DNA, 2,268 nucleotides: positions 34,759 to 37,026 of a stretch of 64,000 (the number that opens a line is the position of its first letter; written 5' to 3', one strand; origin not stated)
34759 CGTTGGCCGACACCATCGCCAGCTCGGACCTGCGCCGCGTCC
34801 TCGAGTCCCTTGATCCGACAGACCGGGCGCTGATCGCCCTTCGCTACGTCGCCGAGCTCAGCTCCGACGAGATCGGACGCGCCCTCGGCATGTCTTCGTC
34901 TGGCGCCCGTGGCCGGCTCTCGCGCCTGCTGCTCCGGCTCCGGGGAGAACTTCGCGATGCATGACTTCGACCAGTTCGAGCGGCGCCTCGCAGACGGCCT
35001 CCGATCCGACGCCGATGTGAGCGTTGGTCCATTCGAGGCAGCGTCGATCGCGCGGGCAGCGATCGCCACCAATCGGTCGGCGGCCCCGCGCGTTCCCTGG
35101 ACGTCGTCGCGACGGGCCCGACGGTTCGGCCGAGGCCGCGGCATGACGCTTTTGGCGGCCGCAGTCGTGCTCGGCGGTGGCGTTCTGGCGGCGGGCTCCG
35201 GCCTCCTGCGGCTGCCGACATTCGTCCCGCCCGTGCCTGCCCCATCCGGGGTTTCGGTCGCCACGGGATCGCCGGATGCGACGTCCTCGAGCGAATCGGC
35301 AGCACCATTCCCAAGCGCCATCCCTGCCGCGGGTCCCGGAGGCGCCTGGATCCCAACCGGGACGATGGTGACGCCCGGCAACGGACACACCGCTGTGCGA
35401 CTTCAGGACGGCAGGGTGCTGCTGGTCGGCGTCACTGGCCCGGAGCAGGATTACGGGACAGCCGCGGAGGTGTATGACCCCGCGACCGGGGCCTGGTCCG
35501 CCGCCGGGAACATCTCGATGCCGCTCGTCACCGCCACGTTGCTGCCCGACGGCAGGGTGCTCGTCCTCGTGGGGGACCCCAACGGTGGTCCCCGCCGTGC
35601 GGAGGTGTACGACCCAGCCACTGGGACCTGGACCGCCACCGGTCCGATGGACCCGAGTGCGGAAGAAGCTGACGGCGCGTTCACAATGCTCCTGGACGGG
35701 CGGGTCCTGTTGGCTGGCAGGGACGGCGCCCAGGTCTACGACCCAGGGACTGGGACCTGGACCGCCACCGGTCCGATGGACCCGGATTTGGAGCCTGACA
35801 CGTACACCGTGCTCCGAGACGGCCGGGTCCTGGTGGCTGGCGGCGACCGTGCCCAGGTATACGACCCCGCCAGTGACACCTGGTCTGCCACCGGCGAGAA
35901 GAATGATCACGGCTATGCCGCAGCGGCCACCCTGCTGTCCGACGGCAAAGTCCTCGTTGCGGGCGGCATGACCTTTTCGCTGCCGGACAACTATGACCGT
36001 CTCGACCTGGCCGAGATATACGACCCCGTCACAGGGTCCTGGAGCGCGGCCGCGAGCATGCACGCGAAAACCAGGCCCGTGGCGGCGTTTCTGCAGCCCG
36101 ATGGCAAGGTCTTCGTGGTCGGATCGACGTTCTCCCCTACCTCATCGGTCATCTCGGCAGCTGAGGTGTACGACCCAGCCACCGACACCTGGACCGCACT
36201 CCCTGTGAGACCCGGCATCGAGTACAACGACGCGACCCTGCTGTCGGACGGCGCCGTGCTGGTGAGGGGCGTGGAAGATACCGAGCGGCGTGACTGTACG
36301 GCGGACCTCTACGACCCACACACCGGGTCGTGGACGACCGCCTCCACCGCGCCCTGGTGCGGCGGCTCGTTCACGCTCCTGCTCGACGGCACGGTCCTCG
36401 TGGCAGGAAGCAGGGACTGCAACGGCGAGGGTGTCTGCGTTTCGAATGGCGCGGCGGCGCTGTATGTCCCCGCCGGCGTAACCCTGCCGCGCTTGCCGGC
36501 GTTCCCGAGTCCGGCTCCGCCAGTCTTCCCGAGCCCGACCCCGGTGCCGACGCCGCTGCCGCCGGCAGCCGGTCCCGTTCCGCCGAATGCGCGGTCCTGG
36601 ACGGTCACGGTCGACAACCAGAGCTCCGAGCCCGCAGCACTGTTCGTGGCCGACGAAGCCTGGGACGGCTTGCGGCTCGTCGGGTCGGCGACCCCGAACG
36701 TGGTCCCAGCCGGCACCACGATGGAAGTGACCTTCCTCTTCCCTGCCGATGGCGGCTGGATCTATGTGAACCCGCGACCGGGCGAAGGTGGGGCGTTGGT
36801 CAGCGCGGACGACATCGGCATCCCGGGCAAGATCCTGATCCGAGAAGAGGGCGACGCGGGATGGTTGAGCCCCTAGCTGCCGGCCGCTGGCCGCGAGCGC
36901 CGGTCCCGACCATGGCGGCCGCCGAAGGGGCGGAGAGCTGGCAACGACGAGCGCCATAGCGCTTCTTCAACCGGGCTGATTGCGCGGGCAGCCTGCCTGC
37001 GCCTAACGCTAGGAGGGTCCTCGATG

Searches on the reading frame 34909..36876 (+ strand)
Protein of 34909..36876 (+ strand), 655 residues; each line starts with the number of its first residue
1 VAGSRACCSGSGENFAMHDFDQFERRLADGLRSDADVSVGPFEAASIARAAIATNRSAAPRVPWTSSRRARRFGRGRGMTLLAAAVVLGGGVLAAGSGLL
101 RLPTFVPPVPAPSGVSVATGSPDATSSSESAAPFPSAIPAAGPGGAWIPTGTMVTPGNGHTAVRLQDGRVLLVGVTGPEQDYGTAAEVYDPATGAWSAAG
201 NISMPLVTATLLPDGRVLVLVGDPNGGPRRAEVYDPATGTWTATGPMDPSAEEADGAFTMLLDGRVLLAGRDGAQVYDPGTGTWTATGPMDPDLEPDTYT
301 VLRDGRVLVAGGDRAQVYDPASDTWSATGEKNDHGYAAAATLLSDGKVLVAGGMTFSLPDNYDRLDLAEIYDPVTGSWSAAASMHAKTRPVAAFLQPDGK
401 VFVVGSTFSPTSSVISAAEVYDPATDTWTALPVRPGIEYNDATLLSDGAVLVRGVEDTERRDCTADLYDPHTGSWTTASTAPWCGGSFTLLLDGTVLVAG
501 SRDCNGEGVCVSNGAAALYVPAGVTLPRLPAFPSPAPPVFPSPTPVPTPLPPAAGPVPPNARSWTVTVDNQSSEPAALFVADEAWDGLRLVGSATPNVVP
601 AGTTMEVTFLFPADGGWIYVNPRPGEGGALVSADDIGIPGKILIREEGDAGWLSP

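Call 38: search_protein_families(library=pfam, proteins=[window:34909-36876:+], max_evalue=0.01)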
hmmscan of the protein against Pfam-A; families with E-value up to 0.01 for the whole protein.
window:34909-36876:+ (655 aa): 11 families
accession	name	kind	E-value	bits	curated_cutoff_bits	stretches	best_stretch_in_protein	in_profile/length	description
PF01344.31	Kelch_1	-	5.2e-28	96.6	20.1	2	339-384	5-45/46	Kelch motif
PF13964.12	Kelch_6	-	9.9e-25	86.1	25.3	2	341-385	7-47/50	Kelch motif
PF25210.1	Kelch_FKB95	-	1.3e-17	64.8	70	2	369-478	61-165/268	FKB95, Kelch-repeats domain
PF13418.12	Kelch_4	-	1.7e-11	44.3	21.6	0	339-379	6-42/49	Galactose oxidase, central domain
PF13415.12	Kelch_3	-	9e-11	42.1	22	0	399-435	2-37/48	Galactose oxidase, central domain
PF07646.21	Kelch_2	-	6.1e-09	35.9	21.3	0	397-432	10-45/48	Kelch motif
PF24996.1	NANM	-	9.6e-08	31.7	45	0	377-434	42-102/350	N-acetylneuraminate epimerase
PF24681.1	Kelch_KLHDC2_KLHL20_DRC7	-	2.1e-07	30.9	50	1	317-434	83-197/221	KLHDC2/KLHL20/DRC7 Kelch-repeats domain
PF17164.10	DUF5122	-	3.2e-06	27.7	27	0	396-408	1-13/36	Domain of unknown function (DUF5122) beta-propeller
PF24981.1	Beta-prop_ATRN-LZTR1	-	0.0019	18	50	0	318-454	72-218/289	Attractin/LZTR1 beta-propeller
PF12768.13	Rax2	-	0.0045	16.8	28.8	0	317-407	57-144/254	Rax2 C-terminal beta propeller domain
